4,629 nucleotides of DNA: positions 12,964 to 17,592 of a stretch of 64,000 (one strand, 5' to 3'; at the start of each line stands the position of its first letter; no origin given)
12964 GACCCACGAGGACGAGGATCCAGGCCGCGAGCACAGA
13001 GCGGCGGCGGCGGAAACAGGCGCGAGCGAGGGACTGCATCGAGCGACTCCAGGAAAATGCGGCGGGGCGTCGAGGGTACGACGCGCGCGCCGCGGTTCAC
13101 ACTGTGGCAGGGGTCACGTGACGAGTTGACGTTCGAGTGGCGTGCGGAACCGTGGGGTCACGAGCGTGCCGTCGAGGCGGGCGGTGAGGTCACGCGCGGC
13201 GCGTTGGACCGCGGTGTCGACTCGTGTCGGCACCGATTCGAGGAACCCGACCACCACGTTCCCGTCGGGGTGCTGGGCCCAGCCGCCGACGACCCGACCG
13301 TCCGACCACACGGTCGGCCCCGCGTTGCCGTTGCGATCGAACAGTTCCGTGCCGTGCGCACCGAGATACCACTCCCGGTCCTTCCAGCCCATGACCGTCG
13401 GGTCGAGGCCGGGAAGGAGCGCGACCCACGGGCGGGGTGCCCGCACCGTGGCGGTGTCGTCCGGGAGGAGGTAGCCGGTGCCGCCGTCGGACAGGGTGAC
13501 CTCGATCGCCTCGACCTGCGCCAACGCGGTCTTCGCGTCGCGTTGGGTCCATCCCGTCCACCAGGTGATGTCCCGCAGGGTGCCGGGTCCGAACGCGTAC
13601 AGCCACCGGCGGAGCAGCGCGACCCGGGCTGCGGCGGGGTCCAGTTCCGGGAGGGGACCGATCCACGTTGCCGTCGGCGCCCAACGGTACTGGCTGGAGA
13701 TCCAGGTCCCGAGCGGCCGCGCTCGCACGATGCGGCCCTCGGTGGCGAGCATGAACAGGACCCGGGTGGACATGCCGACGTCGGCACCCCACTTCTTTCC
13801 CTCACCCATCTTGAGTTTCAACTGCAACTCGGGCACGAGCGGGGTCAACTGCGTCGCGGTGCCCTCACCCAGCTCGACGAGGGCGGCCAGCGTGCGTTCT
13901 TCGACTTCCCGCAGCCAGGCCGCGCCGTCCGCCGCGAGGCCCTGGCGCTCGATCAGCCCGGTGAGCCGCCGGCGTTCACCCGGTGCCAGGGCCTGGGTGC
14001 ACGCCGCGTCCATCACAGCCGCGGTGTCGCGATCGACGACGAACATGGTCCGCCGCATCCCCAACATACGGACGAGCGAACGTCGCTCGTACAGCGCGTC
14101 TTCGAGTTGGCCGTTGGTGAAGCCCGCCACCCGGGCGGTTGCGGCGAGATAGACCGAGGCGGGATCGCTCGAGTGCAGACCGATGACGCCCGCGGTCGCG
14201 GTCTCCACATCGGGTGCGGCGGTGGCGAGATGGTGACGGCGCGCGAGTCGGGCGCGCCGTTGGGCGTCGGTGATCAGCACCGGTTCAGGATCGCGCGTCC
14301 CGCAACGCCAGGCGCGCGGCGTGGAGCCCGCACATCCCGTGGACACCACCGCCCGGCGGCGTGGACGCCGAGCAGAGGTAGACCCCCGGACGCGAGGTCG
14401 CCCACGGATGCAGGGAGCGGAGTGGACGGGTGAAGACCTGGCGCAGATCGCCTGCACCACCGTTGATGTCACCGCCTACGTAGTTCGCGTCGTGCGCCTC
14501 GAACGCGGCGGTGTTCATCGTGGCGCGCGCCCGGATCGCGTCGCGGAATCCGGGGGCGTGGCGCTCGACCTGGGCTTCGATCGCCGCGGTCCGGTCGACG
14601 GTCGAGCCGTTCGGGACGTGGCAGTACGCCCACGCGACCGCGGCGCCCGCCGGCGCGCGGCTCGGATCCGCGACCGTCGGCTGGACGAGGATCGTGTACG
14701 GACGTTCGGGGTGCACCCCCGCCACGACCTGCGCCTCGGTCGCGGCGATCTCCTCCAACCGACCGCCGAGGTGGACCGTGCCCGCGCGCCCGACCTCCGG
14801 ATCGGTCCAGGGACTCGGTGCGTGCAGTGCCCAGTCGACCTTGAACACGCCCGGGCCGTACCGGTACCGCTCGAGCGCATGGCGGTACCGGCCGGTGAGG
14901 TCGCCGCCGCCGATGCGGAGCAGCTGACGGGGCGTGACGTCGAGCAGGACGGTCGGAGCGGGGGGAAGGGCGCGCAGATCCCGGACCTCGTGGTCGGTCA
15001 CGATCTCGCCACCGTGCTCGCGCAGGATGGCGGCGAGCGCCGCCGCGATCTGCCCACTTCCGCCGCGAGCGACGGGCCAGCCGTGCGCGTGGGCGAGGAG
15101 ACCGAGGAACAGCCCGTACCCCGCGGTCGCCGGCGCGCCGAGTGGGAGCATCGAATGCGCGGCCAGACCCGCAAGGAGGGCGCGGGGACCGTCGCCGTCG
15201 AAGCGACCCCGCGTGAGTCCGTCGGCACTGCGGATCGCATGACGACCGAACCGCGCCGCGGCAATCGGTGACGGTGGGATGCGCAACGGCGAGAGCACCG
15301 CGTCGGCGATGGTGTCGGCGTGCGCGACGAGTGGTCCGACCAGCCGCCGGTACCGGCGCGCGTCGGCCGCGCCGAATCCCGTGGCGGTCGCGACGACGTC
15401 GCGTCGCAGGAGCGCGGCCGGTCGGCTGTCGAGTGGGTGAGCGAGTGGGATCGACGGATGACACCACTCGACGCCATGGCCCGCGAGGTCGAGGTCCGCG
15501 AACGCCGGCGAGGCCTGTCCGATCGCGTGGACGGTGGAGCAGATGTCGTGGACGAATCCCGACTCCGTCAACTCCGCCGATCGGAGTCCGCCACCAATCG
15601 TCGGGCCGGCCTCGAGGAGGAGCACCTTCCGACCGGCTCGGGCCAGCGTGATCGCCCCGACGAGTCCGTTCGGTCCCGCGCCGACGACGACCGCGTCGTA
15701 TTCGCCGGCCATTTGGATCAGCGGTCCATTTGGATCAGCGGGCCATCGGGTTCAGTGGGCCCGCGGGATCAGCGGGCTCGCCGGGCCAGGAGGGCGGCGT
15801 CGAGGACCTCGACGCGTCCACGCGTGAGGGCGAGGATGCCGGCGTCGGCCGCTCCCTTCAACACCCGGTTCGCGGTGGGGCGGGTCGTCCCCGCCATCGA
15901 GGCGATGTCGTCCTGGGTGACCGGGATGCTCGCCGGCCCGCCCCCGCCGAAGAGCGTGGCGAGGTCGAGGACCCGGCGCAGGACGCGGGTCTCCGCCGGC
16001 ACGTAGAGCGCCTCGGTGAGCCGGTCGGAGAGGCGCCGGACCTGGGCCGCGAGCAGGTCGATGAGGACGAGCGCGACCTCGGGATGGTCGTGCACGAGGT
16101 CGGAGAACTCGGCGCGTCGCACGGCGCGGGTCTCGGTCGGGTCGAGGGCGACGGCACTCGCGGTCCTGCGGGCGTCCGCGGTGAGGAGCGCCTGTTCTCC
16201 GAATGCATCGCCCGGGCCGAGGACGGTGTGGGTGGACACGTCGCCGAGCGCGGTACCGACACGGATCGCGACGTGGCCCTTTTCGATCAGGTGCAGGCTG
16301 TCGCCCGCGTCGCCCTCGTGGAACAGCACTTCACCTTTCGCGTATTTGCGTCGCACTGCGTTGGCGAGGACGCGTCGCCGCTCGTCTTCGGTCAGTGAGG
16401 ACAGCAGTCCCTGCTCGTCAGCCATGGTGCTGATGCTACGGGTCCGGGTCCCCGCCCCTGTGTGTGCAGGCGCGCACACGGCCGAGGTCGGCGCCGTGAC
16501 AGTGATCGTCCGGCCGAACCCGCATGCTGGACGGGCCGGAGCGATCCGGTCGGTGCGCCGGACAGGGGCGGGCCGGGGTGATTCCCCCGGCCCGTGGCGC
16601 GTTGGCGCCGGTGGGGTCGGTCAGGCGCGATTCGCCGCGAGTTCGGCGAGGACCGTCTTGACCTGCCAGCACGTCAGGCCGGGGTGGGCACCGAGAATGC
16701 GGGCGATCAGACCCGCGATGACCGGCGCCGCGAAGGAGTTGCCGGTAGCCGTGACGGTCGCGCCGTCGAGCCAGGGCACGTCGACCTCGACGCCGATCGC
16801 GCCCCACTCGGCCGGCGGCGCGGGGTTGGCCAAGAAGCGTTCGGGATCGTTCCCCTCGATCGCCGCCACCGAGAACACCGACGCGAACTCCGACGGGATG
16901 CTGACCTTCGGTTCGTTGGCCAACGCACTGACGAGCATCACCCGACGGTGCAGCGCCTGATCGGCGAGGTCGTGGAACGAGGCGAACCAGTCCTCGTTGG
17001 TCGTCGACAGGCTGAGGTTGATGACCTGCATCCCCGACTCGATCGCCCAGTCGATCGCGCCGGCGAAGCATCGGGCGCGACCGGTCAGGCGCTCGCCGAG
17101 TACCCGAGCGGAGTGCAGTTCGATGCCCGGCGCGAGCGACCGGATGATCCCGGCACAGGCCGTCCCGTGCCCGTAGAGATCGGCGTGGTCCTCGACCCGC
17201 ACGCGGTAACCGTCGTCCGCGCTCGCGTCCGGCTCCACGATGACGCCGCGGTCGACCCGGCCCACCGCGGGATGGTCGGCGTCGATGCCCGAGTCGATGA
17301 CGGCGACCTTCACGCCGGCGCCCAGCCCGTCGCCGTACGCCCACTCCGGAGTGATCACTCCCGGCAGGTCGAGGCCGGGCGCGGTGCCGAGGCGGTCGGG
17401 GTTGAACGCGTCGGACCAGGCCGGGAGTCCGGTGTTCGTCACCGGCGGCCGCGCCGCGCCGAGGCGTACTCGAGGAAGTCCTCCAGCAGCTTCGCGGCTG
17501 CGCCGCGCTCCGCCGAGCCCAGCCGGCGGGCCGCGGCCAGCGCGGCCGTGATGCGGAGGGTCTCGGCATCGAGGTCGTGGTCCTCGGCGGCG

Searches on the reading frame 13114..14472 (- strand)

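Call 58: search_protein_families(library=pfam, proteins=[window:13114-14472:-])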
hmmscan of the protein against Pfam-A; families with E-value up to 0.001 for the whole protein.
window:13114-14472:- (452 aa): 1 family
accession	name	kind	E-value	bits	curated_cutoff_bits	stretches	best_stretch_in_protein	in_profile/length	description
PF06224.18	AlkZ-like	-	3.4e-62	211.4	25.9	1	96-430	4-327/329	DNA glycosylase AlkZ-like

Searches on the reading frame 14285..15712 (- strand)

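Call 58: search_protein_families(library=pfam, proteins=[window:14285-15712:-])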
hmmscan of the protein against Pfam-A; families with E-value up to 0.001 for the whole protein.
window:14285-15712:- (475 aa): 8 families
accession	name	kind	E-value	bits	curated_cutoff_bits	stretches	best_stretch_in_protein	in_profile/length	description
PF13450.12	NAD_binding_8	-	3.7e-10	40.4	21.9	1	9-64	1-54/68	NAD(P)-binding Rossmann-like domain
PF01593.30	Amino_oxidase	-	3.1e-07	30.5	19.8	0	16-53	3-38/443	Flavin containing amine oxidoreductase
PF12831.13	FAD_oxidored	-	6.2e-07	29.5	27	1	6-44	1-39/416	FAD dependent oxidoreductase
PF03486.20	HI0933_like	-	4.4e-06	26.8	50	1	6-42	2-38/244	HI0933-like protein Rossmann domain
PF01266.30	DAO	-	4.5e-06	26.9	27.9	1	6-42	1-37/353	FAD dependent oxidoreductase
PF00890.30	FAD_binding_2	-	1.4e-05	24.9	20.4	1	6-46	1-41/414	FAD binding domain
PF07992.20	Pyr_redox_2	-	2.1e-05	24.6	26.1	1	5-59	1-57/291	Pyridine nucleotide-disulphide oxidoreductase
PF01946.23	Thi4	-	3.7e-05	23.5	26.2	1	4-43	17-57/235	Thi4 family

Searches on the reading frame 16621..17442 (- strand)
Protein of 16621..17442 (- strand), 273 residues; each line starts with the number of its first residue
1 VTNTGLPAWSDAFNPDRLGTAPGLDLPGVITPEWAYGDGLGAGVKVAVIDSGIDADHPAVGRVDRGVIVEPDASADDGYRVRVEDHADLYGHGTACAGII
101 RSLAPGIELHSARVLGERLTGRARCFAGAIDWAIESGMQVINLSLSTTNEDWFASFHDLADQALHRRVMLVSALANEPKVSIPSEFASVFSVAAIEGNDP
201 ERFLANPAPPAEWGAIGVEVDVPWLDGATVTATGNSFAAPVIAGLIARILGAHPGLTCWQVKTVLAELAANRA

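Call 58: search_protein_families(library=pfam, proteins=[window:16621-17442:-])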
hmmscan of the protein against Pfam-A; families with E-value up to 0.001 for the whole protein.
window:16621-17442:- (273 aa): 1 family
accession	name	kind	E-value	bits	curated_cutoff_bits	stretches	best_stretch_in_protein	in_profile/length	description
PF00082.27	Peptidase_S8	-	7.9e-25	88.2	21.8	1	41-269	1-273/288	Subtilase family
